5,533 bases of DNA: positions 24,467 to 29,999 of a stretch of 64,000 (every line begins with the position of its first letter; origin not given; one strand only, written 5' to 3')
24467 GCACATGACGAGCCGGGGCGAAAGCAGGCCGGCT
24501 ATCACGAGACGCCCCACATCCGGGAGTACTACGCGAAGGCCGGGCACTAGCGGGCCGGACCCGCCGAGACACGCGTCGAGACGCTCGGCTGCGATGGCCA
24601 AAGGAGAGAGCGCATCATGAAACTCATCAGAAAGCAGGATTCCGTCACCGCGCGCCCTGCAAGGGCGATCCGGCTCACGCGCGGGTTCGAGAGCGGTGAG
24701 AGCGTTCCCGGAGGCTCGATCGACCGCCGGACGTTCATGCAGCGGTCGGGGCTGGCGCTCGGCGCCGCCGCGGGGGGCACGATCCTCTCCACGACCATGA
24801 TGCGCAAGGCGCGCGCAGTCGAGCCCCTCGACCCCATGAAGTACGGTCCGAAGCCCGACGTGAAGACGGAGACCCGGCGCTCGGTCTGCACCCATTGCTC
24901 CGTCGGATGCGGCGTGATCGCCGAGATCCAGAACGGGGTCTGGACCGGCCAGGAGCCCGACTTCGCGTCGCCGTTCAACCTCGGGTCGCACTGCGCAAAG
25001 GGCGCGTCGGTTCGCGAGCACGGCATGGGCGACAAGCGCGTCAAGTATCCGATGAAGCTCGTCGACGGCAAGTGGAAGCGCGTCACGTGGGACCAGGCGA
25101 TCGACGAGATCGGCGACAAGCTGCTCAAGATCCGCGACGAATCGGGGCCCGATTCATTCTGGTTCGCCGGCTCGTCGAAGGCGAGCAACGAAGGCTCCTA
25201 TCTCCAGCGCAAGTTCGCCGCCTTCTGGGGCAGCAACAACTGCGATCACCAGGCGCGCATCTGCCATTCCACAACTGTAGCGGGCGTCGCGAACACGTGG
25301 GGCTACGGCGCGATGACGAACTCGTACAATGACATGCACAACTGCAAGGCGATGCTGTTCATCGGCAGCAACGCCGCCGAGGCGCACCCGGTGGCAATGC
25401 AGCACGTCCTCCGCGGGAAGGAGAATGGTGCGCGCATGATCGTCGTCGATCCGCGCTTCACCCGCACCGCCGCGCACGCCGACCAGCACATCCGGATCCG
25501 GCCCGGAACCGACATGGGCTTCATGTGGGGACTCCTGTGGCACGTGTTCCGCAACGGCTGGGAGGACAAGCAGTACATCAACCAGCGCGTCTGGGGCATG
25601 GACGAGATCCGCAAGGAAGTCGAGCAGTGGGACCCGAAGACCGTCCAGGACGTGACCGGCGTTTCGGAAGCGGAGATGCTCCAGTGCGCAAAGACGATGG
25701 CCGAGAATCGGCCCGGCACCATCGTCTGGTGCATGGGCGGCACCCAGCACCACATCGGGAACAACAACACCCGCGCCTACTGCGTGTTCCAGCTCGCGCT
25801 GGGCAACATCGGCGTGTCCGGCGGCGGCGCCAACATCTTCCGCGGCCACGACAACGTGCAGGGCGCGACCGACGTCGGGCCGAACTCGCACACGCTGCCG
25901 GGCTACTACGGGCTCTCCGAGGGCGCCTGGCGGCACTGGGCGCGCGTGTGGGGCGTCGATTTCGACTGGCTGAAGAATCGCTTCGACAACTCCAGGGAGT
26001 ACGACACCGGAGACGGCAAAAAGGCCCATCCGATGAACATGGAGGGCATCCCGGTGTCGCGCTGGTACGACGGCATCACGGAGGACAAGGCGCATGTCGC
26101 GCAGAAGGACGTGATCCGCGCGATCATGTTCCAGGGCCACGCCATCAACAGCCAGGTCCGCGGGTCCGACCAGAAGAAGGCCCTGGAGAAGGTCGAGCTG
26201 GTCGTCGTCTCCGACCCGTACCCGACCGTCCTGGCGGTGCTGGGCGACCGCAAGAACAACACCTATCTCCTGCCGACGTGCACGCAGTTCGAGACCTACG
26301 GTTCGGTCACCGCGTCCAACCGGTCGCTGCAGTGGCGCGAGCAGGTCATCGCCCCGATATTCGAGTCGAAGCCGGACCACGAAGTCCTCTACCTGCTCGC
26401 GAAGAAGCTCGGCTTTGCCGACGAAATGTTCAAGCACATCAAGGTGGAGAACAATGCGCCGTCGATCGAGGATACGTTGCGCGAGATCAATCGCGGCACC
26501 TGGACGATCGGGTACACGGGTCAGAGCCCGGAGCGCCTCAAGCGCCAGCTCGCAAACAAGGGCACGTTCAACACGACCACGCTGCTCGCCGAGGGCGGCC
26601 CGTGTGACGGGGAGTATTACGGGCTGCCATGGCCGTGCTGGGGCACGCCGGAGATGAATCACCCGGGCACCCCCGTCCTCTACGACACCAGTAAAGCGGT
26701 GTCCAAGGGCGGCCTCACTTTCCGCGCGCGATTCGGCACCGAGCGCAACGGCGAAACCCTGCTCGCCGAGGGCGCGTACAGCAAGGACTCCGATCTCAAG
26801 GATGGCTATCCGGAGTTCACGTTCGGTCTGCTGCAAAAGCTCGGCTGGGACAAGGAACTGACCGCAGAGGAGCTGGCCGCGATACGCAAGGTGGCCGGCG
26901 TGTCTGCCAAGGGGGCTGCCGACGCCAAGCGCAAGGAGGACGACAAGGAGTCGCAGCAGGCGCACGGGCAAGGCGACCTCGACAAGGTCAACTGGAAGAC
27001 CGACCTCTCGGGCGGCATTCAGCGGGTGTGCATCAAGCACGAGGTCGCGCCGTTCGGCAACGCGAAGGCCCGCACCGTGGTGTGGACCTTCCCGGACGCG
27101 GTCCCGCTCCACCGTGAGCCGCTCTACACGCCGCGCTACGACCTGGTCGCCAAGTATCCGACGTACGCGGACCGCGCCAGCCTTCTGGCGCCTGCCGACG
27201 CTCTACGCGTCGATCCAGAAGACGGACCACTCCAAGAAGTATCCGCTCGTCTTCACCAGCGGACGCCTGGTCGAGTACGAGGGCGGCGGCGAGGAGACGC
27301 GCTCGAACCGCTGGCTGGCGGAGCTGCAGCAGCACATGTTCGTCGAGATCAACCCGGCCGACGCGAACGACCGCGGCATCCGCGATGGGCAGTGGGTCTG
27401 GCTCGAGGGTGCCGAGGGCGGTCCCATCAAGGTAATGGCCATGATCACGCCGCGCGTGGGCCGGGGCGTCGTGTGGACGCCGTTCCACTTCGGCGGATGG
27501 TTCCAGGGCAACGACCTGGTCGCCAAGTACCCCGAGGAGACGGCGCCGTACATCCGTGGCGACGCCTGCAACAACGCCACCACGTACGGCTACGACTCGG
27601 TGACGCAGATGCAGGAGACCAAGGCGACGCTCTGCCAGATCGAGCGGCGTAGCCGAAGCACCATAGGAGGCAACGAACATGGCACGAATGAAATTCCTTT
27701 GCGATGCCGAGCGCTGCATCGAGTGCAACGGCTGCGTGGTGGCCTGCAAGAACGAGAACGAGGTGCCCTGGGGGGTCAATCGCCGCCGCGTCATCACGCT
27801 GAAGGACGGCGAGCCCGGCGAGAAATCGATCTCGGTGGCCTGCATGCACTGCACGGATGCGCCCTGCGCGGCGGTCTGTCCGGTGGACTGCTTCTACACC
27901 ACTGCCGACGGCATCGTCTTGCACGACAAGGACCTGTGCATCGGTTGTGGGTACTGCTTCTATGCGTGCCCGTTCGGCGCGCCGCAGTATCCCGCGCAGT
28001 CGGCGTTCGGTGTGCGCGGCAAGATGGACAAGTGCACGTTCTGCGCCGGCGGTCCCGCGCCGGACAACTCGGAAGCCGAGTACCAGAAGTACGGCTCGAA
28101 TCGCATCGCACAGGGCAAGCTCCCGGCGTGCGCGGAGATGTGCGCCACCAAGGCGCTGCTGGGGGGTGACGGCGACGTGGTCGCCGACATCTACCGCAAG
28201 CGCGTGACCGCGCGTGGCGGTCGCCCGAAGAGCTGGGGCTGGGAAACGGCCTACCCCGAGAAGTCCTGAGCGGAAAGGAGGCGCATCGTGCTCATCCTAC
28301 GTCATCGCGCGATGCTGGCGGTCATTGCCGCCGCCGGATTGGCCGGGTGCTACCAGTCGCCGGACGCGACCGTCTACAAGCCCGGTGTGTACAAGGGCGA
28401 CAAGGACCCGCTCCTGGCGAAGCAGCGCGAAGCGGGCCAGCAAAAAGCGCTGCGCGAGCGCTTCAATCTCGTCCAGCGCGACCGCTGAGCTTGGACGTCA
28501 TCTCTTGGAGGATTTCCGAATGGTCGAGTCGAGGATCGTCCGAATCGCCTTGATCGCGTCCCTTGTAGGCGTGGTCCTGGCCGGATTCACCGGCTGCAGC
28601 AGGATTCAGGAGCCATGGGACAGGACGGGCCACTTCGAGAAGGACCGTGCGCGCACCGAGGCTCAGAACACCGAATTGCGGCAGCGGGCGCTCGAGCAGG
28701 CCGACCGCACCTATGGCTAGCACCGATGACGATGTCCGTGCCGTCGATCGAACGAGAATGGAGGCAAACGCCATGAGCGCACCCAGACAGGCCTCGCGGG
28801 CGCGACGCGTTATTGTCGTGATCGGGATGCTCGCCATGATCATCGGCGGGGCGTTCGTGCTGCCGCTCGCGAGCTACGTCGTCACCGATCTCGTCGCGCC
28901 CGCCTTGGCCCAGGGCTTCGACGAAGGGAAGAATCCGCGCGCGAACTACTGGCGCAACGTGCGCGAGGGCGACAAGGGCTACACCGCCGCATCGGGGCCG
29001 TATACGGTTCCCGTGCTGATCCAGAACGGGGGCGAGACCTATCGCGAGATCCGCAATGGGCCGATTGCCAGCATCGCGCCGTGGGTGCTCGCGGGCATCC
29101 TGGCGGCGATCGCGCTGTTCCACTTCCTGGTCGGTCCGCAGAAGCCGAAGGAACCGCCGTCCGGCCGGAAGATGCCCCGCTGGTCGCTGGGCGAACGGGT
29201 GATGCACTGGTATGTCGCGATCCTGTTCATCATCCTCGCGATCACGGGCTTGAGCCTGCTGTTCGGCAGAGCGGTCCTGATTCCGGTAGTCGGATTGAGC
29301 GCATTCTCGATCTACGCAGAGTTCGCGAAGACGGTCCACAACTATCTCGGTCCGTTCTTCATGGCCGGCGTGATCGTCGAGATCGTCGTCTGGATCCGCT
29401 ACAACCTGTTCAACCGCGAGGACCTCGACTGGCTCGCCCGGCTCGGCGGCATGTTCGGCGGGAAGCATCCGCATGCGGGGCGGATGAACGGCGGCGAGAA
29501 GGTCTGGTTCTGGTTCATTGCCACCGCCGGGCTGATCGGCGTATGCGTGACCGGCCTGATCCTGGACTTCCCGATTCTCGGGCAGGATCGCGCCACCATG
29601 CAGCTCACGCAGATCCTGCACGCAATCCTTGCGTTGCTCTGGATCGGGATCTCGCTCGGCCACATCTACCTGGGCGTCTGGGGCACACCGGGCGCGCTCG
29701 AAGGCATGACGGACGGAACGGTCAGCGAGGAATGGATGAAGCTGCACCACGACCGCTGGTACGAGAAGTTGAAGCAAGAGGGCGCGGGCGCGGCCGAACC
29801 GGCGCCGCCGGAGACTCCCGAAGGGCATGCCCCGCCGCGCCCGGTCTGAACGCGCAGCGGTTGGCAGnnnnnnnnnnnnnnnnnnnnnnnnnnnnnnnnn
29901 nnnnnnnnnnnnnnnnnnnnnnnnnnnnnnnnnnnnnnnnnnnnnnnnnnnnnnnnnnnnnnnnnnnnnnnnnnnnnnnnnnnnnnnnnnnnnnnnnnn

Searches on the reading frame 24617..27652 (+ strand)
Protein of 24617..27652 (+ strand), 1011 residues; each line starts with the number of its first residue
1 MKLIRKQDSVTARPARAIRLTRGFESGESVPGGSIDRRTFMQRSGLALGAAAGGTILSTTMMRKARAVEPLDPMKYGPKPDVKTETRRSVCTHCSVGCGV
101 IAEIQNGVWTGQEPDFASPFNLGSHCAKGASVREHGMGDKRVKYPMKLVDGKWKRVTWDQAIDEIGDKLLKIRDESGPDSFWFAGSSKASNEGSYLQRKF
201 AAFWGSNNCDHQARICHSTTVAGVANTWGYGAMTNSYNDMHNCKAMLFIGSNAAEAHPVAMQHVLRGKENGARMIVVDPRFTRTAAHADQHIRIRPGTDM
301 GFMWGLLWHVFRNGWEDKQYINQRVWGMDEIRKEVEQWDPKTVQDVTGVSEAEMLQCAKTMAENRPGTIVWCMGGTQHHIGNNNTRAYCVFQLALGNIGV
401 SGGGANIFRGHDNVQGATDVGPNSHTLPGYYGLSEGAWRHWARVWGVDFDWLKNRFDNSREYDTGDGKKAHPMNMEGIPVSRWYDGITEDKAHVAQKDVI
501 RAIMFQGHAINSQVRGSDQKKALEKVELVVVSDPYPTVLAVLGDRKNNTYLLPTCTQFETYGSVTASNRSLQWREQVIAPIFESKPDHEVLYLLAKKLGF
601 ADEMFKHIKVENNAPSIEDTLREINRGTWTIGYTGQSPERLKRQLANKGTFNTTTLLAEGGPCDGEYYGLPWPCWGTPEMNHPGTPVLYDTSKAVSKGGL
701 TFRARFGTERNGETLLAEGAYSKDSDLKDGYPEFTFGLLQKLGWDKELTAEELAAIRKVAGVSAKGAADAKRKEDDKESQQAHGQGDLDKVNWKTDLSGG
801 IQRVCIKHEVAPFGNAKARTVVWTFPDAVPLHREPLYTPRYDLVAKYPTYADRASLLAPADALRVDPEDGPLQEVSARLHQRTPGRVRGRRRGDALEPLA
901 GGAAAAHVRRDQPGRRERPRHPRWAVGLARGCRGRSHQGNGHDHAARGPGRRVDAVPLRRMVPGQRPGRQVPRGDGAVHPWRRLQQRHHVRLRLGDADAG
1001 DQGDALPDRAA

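Call 25: search_protein_families(library=pfam, proteins=[window:24617-27652:+], max_evalue=0.00001)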
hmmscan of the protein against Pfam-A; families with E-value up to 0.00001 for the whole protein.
window:24617-27652:+ (1011 aa): 2 families
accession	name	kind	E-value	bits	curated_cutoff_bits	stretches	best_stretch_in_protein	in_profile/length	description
PF00384.28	Molybdopterin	-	1.6e-43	149.5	24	1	141-596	1-352/353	Molybdopterin oxidoreductase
PF04879.21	Molybdop_Fe4S4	-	3.8e-09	36.8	22.7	1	86-135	3-52/55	Molybdopterin oxidoreductase Fe4S4 domain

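Call 50: search_protein_families(library=ncbifam, proteins=[window:24617-27652:+], max_evalue=0.00001)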
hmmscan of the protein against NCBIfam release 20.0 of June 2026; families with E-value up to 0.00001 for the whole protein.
window:24617-27652:+ (1011 aa): 25 families
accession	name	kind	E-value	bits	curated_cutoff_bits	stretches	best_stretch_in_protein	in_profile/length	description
TIGR01591.1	Fdh-alpha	equivalog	4.3e-121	405.1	666.25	2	90-448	2-363/672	formate dehydrogenase subunit alpha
TIGR01553.1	formate-DH-alph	equivalog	4.9e-85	286.1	814.2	2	35-323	2-302/1009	formate dehydrogenase-N subunit alpha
NF047855.1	AssmNtatRedNasC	equivalog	9.9e-74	248.9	1100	2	85-449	19-388/708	assimilatory nitrate reductase catalytic subunit NasC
NF041513.1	formate_DH_Act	exception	7e-72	242.6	1400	2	85-322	41-292/1067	formate dehydrogenase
TIGR01701.1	Fdhalpha-like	subfamily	1.4e-55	188.8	582.15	1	141-561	99-503/744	FdhF/YdeP family oxidoreductase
NF012032.0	PRK15488.1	equivalog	5.4e-48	163.6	694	1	34-403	2-360/759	thiosulfate reductase PhsA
NF041323.1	Nitr_red_NasA_Halo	equivalog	2.3e-43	148.7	1000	1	93-452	2-358/673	assimilatory nitrate reductase NasA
NF010055.0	PRK13532.1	equivalog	1.2e-42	146.2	904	1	35-325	3-291/830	nitrate reductase catalytic subunit NapA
TIGR03479.1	DMSO_red_II_alp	subfamily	6.4e-42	143.6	984.75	2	37-321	1-303/913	molybdopterin-dependent oxidoreductase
TIGR02166.1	dmsA_ynfE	subfamily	1.9e-41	142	777.7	1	35-412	1-405/794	DMSO/selenate family reductase complex A subunit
TIGR01706.1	NAPA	equivalog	1.1e-38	133.1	930.55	1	35-324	2-290/830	periplasmic nitrate reductase subunit alpha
NF007406.0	PRK09939.1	equivalog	1.2e-33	116.3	1473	2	144-283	111-249/759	acid resistance putative oxidoreductase YdeP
NF041885.1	selenate_YnfE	exception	8.6e-30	103.2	1675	1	34-405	2-405/805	selenate/tellurate reductase subunit YnfE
NF011566.1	PRK14990.1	exception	7.1e-29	100.4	1600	1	35-407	14-420/814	dimethylsulfoxide reductase subunit A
NF041884.1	selenate_YnfF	exception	3.7e-27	94.6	1650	1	35-410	1-403/798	selenate/tellurate reductase subunit YnfF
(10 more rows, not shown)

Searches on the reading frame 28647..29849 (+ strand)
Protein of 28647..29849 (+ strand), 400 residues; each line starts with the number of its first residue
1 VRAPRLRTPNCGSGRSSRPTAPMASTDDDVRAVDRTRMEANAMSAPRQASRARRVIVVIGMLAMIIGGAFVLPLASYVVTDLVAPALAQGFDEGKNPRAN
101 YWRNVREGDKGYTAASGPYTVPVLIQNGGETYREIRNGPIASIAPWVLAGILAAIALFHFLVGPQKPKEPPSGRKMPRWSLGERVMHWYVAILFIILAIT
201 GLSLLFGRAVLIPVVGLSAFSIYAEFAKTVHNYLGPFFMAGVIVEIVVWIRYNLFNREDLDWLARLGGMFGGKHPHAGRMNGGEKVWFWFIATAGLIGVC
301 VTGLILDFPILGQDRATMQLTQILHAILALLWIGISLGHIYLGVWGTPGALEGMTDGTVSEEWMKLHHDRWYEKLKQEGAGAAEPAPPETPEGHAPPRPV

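Call 25: search_protein_families(library=pfam, proteins=[window:28647-29849:+], max_evalue=0.00001)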
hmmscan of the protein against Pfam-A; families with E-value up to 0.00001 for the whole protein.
window:28647-29849:+ (400 aa): 1 family
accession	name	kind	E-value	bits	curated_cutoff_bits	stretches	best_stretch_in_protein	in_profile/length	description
PF01292.26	Ni_hydr_CYTB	-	1.1e-22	81.1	30.1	1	178-357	1-179/179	Prokaryotic cytochrome b561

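Call 50: search_protein_families(library=ncbifam, proteins=[window:28647-29849:+], max_evalue=0.00001)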
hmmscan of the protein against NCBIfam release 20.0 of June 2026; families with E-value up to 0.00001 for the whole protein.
window:28647-29849:+ (400 aa): 3 families
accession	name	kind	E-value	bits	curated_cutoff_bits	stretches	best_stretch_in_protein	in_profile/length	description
TIGR01583.1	formate-DH-gamm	equivalog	3.8e-49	167.4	115.85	1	175-377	1-203/204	formate dehydrogenase subunit gamma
NF007924.0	PRK10639.1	equivalog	1.1e-24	87.4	341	1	176-378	7-205/211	formate dehydrogenase cytochrome b556 subunit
NF007558.0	PRK10179.1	equivalog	4.3e-24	85.4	339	1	181-379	12-208/217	formate dehydrogenase-N subunit gamma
